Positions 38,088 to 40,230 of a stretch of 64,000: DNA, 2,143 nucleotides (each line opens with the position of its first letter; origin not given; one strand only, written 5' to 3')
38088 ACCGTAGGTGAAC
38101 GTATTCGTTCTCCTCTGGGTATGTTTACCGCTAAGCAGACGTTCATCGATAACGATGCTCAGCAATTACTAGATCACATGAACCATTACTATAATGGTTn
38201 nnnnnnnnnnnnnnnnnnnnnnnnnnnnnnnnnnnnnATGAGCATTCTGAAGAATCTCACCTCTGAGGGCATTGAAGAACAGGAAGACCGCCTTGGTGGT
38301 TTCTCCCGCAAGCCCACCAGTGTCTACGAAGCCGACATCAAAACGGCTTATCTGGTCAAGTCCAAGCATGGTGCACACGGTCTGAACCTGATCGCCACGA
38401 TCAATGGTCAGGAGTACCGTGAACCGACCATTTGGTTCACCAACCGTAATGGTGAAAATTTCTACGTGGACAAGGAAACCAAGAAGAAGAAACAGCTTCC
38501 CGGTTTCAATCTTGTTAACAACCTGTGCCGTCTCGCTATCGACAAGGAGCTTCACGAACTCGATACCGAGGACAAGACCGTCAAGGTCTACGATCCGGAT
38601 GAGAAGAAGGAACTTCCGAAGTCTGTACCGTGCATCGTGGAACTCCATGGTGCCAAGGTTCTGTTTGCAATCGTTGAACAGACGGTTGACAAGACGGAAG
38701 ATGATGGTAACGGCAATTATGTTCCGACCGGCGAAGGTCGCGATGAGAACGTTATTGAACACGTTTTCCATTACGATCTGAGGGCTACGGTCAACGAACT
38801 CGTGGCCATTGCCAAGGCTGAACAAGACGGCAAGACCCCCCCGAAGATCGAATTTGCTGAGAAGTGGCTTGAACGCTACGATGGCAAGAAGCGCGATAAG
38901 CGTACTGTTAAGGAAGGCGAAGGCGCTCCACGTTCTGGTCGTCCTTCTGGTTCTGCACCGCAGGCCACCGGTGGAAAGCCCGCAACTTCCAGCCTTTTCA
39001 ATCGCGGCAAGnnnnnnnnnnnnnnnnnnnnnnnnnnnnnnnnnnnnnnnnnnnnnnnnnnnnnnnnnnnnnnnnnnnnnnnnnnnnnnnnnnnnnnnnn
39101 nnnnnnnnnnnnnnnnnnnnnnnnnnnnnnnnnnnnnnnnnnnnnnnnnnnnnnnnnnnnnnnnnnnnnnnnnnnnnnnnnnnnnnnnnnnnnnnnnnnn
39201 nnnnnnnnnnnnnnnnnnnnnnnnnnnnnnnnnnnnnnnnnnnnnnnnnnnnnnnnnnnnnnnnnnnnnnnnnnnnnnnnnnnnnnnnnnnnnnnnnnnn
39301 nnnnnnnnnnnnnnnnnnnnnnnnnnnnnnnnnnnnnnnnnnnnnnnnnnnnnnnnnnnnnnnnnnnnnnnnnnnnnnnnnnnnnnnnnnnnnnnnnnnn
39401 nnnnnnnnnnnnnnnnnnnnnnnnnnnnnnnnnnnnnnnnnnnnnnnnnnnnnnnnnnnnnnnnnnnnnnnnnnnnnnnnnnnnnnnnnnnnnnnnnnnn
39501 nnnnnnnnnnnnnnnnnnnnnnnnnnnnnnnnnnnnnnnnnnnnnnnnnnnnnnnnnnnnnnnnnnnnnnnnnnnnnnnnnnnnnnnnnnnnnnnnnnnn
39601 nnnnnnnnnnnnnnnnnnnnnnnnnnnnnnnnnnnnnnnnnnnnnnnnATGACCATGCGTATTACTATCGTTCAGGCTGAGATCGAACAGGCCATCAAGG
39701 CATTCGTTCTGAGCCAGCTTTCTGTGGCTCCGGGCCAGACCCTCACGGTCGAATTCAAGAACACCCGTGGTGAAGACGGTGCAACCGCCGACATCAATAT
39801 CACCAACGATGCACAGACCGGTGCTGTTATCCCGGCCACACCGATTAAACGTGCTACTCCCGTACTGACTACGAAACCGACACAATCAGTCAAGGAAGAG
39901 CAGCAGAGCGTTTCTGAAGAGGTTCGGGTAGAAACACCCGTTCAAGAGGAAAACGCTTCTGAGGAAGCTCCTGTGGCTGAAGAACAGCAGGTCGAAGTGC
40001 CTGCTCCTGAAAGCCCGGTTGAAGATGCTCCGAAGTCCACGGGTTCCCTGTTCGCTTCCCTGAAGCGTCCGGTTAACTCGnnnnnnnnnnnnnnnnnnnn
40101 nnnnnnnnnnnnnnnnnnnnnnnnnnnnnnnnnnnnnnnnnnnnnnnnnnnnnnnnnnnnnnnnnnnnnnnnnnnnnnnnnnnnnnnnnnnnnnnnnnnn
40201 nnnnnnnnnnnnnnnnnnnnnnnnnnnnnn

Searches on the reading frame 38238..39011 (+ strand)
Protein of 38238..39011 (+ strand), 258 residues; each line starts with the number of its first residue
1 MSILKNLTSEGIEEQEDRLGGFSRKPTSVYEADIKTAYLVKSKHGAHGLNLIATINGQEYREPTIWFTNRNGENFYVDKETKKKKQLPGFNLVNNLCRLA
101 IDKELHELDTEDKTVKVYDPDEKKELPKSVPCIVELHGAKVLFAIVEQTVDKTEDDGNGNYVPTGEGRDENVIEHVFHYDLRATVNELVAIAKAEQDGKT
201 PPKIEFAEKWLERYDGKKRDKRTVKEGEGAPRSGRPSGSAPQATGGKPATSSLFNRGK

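Call 64: find_related_loci(query=window:38238-39011:+, collection=viral_contigs, flank=10000)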
Query window:38238-39011:+ (258 aa) in viral_contigs; peptide patterns used: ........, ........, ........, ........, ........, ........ (x = any residue, [..] = any of these).
6 stretches matched a pattern; 3 encode a relative of the query (tblastn E <= 1e-3); 3 distinct loci.
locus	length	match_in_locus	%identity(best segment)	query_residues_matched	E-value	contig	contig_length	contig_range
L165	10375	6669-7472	61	1-258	7e-98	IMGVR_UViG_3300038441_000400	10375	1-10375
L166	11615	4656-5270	47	2-217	7e-58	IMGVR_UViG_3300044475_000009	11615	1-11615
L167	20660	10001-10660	43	1-221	5e-45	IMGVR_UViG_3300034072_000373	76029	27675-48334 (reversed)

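Call 73: find_related_loci(query=A4, collection=viral_contigs, flank=10000)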
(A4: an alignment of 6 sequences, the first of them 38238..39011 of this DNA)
Query A4 (258 aa) in viral_contigs; peptide patterns used: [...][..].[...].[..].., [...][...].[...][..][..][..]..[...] (x = any residue, [..] = any of these).
185 stretches matched a pattern; 80 encode a relative of the query (tblastn E <= 1e-3); 80 distinct loci.
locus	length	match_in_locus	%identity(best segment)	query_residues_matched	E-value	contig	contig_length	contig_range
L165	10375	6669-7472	61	1-258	2e-96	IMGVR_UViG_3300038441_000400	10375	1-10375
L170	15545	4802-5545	46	1-254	4e-60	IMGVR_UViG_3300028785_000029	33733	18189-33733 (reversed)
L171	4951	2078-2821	46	1-254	4e-60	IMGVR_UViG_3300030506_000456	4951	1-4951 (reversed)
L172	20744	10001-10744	46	1-254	4e-60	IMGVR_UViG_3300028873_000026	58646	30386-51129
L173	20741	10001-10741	46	2-254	1e-59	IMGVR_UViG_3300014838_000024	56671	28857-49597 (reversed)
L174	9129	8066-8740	45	1-242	3e-59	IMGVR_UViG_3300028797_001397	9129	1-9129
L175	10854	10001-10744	44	1-254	1e-57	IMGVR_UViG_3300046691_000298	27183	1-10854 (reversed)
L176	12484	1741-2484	43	1-254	3e-57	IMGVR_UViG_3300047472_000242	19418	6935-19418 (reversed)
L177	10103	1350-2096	45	1-256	6e-57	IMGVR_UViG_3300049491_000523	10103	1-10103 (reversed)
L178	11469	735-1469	43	2-258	7e-57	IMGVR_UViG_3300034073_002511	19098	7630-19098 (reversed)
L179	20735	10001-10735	43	2-258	7e-57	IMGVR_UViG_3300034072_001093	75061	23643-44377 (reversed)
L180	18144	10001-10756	43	1-254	2e-56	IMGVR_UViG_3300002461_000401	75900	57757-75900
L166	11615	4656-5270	47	2-217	2e-56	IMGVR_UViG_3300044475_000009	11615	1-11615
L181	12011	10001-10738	42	2-256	3e-55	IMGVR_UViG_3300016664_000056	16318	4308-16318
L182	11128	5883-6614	43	1-254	2e-54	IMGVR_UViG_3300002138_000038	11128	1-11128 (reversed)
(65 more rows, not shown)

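Call 83: search_protein_families(library=phrogs, proteins=[window:38238-39011:+], max_evalue=0.001)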
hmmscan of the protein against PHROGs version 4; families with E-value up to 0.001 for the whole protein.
window:38238-39011:+ (258 aa): 1 family
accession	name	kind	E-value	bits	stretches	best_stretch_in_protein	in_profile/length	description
phrog_743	-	DNA, RNA and nucleotide metabolism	1.4e-65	222.2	1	1-255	1-244/246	single strand DNA binding protein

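Call 84: search_protein_families(library=pfam, proteins=[window:38238-39011:+], max_evalue=0.01)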
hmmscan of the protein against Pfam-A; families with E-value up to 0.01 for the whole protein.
window:38238-39011:+ (258 aa): 0 families

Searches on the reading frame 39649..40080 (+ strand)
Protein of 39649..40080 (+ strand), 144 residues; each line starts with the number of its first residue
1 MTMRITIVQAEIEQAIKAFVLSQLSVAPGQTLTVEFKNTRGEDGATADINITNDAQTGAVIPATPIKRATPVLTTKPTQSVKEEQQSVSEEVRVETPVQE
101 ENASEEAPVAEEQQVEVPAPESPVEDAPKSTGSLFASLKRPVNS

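Call 83: search_protein_families(library=phrogs, proteins=[window:39649-40080:+], max_evalue=0.001)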
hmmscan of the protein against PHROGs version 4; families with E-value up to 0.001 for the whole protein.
window:39649-40080:+ (144 aa): 5 families
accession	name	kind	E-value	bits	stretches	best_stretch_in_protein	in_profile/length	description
phrog_18842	-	unknown function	2.4e-14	55.1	1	3-140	1-145/147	-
phrog_33948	-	unknown function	1.3e-10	42.1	1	2-129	134-254/280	-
phrog_27655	-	unknown function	1.5e-10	42.4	1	3-110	1-114/148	-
phrog_7641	-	unknown function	4.4e-08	34.7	1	3-141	1-151/151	-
phrog_7564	-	unknown function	8.2e-06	27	1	3-135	1-144/145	-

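Call 84: search_protein_families(library=pfam, proteins=[window:39649-40080:+], max_evalue=0.01)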
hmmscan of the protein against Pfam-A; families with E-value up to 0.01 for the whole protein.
window:39649-40080:+ (144 aa): 0 families
